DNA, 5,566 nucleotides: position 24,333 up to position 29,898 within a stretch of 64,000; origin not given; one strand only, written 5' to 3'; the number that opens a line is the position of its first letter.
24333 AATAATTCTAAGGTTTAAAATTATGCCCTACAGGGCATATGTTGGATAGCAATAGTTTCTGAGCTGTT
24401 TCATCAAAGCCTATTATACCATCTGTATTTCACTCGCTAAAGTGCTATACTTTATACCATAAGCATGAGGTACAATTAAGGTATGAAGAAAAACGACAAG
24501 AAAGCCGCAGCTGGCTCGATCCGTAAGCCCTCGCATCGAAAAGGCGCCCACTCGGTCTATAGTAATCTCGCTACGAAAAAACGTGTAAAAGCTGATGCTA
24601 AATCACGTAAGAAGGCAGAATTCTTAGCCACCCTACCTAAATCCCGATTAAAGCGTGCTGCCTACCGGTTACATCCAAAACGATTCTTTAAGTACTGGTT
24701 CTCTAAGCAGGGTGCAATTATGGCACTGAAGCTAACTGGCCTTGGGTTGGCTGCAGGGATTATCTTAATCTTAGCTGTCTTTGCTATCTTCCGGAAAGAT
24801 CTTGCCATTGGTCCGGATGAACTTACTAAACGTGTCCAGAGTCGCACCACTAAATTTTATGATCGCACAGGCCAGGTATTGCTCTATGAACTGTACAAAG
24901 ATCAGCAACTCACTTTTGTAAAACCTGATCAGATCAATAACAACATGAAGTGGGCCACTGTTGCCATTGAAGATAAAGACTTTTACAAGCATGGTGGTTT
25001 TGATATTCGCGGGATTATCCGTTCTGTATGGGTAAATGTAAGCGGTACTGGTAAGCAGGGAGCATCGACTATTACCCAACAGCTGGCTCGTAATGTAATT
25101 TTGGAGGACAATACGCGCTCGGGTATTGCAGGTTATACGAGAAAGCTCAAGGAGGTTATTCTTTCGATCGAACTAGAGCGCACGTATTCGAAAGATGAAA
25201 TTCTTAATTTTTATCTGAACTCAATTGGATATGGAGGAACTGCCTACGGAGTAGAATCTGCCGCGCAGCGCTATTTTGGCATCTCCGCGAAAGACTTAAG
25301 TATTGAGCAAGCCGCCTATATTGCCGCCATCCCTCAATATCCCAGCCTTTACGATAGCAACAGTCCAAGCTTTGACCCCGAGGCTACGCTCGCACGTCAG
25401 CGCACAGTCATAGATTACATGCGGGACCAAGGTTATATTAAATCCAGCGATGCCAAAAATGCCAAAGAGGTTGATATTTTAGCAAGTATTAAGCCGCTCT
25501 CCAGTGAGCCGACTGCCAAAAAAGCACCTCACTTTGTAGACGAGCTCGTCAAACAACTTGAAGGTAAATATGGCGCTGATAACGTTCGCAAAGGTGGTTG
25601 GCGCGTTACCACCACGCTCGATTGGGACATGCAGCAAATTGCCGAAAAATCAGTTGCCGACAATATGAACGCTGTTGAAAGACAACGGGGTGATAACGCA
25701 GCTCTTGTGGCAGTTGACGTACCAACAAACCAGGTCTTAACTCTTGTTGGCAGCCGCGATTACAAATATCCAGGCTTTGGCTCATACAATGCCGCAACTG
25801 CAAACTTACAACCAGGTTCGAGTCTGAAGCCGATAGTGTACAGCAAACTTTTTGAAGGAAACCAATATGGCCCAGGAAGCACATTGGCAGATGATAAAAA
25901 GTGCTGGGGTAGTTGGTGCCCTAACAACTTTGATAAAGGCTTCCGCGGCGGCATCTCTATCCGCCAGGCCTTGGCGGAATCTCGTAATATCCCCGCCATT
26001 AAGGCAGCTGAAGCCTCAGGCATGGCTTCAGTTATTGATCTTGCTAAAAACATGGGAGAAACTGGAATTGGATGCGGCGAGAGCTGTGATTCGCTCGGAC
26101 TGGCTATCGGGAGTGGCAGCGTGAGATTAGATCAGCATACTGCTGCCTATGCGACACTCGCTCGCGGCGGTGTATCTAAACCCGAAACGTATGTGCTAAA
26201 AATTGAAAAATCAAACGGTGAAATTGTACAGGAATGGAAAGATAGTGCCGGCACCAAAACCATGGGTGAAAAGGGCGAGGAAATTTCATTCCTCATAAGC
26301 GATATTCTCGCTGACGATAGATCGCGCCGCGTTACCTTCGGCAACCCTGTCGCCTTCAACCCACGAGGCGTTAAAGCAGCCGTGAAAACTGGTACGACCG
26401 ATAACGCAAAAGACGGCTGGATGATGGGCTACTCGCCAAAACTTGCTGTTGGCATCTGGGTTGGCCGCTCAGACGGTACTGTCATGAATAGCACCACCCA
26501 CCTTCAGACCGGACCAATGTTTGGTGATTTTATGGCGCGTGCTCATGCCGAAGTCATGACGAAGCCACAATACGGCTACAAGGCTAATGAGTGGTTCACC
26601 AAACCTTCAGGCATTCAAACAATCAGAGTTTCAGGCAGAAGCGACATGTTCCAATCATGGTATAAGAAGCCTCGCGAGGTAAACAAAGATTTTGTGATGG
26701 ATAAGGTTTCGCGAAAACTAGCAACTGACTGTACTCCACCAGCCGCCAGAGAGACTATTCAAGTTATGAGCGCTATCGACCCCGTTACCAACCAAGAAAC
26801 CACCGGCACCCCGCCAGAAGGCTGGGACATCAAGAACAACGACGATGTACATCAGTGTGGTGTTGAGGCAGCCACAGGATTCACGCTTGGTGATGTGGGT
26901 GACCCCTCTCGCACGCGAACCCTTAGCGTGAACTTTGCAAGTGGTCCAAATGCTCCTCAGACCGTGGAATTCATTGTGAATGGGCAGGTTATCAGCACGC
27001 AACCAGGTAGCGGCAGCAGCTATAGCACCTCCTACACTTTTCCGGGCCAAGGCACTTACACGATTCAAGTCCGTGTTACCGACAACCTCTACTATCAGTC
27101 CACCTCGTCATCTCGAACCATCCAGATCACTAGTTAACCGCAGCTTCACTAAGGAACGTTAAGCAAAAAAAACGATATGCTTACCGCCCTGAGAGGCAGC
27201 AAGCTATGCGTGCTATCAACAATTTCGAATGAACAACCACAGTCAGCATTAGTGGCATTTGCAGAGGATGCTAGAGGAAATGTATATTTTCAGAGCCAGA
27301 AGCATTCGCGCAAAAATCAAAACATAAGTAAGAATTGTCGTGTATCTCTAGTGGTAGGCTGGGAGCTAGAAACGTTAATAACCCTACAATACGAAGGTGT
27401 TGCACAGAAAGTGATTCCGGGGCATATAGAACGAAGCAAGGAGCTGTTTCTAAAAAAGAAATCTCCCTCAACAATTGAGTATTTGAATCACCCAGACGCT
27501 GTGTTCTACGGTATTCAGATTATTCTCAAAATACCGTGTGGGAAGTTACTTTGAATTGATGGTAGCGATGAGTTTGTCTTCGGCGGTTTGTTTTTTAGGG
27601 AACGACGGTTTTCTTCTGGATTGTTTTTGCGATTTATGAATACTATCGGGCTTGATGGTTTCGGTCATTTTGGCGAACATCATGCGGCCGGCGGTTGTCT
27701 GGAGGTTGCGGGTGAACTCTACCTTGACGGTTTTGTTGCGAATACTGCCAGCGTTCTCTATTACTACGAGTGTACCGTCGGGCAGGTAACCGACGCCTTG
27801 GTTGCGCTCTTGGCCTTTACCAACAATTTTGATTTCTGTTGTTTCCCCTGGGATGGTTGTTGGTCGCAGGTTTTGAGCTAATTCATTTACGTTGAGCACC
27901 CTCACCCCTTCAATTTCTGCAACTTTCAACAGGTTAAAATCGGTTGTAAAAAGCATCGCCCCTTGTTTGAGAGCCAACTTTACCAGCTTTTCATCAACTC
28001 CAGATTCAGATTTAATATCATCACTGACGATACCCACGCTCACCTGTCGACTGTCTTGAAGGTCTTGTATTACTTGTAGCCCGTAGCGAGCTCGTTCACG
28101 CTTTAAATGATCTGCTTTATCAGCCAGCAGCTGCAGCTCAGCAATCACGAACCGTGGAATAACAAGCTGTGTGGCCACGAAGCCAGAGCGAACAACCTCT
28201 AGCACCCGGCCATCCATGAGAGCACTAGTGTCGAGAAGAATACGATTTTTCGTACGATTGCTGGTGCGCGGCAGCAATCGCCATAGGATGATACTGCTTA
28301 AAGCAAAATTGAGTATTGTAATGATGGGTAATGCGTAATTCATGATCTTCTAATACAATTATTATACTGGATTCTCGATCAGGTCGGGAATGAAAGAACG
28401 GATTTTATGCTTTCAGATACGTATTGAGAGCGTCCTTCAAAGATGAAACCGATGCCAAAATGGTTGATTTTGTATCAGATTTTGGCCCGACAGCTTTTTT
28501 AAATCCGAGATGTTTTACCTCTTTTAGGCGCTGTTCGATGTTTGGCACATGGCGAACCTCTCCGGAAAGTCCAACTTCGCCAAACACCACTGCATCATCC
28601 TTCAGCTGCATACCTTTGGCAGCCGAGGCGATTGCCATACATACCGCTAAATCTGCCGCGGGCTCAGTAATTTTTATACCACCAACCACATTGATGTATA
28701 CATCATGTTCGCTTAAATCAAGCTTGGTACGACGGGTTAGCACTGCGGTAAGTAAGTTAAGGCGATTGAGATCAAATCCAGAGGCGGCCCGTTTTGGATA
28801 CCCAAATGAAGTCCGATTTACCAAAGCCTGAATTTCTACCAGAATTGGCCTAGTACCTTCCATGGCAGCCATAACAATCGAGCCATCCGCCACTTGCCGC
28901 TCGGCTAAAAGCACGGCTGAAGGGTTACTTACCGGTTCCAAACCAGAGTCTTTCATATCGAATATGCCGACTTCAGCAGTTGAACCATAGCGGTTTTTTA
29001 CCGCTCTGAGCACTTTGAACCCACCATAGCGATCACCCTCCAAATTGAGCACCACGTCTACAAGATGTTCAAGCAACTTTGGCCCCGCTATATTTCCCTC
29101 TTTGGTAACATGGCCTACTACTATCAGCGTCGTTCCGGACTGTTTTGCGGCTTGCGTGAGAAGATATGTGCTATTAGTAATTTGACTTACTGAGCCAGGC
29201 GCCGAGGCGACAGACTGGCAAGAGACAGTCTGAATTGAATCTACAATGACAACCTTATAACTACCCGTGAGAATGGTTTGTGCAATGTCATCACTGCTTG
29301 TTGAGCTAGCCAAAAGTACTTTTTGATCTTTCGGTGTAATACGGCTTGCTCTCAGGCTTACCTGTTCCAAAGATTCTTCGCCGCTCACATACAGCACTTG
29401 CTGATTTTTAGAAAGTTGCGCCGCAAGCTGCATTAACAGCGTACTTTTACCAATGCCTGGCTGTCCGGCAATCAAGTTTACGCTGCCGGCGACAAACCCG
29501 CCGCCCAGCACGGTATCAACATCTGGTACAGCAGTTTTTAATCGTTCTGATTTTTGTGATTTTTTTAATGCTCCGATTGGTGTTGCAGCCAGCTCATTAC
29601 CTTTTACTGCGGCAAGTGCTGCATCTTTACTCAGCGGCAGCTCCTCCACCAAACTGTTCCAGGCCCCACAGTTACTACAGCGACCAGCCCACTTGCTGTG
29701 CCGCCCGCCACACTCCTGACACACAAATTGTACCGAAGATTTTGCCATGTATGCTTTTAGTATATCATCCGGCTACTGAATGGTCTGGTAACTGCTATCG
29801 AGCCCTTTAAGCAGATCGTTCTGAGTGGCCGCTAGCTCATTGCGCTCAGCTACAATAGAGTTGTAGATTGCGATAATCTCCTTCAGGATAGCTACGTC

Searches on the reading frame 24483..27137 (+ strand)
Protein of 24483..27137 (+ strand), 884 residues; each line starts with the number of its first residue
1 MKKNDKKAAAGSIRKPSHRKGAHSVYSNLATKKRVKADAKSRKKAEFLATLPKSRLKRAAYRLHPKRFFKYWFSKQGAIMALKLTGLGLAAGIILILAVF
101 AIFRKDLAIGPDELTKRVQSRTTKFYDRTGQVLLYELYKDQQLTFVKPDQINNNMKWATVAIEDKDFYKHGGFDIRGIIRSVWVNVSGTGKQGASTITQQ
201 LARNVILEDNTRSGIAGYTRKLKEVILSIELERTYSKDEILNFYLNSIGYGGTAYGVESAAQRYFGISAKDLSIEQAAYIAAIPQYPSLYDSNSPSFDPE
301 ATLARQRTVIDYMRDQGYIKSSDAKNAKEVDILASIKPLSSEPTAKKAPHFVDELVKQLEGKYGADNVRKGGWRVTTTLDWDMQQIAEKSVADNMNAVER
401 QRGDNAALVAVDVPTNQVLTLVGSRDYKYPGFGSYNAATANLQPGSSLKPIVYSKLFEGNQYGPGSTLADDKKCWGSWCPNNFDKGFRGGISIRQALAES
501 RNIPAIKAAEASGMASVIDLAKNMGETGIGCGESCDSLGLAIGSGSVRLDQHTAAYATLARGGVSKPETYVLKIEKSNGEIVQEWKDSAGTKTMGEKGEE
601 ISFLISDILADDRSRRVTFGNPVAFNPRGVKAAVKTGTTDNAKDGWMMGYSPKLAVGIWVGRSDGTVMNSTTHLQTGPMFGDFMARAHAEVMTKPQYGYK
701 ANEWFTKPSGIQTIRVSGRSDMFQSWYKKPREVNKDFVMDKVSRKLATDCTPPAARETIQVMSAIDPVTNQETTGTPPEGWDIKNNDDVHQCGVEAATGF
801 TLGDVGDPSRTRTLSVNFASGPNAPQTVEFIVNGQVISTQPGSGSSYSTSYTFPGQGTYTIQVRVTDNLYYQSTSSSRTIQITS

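Call 17: search_protein_families(library=pfam, max_evalue=0.00001, proteins=[window:24483-27137:+])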
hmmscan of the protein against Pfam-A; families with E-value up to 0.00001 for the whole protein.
window:24483-27137:+ (884 aa): 2 families
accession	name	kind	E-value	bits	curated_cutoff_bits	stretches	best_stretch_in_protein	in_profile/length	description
PF00912.28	Transgly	-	4.4e-56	189.5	27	1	134-313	5-177/178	Transglycosylase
PF00905.27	Transpeptidase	-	3e-13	50.1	22.1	1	407-653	2-267/299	Penicillin binding protein transpeptidase domain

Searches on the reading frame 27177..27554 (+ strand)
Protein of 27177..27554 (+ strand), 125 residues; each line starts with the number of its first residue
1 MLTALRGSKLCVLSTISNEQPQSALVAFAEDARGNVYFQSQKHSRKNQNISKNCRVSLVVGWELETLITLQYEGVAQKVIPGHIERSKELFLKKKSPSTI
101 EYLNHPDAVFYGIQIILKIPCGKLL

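Call 17: search_protein_families(library=pfam, max_evalue=0.00001, proteins=[window:27177-27554:+])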
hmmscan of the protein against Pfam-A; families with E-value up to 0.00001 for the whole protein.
window:27177-27554:+ (125 aa): 1 family
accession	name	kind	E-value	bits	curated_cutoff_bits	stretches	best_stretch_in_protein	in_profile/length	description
PF01243.27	PNPOx_N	-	1e-10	42.5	28.1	1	3-79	7-76/120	Pyridoxamine 5'-phosphate oxidase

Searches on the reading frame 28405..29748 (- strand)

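Call 10: search_protein_families(library=ncbifam, proteins=[window:28405-29748:-])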
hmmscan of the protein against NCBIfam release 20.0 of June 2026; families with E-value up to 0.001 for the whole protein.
window:28405-29748:- (447 aa): 27 families (the best 25 are shown)
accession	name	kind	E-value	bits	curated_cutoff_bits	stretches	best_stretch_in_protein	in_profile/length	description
TIGR00416.1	sms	equivalog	9e-160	532.3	403.05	1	1-429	1-437/454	DNA repair protein RadA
TIGR02903.1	spore_lon_C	equivalog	5.2e-14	51.7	678.8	1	334-428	497-591/615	Lon family ATP-dependent protease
NF006799.0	PRK09302.1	equivalog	1.7e-13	50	408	1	57-134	240-320/515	circadian clock protein KaiC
TIGR02902.1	spore_lonB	equivalog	1.4e-12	47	723.3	1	333-428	412-507/531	ATP-dependent protease LonB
TIGR00764.1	lon_rel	equivalog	8.7e-11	41.1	516.6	1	332-432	469-570/608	ATP-dependent protease LonB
TIGR03881.1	KaiC_arch_4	hypoth_equivalog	2.5e-10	40.4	247.8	1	68-170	1-88/231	KaiC domain-containing protein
TIGR02237.1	recomb_radB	equivalog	6.3e-08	32.7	172.4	1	77-267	1-206/210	DNA repair and recombination protein RadB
TIGR03877.1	thermo_KaiC_1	hypoth_equivalog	3e-07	30.2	307.25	1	68-130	2-65/238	KaiC domain-containing protein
TIGR03600.1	phage_DnaB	exception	6.3e-07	28.7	498.65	1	66-134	173-242/421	phage replicative helicase, DnaB family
NF006861.0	PRK09361.1-1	equivalog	9.6e-07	28.6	278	1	67-125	2-61/235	DNA repair and recombination protein RadB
NF004723.0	PRK06067.1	subfamily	2.8e-06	27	194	1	60-129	6-76/243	flagellar accessory protein FlaH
NF052589.1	ArlH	equivalog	3.4e-06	26.9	215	1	75-126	7-59/229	archaellum protein ArlH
TIGR03880.1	KaiC_arch_3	hypoth_equivalog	3.7e-06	26.6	249.45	1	74-130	2-59/224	KaiC domain-containing protein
TIGR02655.1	circ_KaiC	equivalog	5.1e-06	25.4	546.25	1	53-133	226-309/484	circadian clock protein KaiC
TIGR00665.1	DnaB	equivalog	1.3e-05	24.3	385.25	1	63-134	170-243/435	replicative DNA helicase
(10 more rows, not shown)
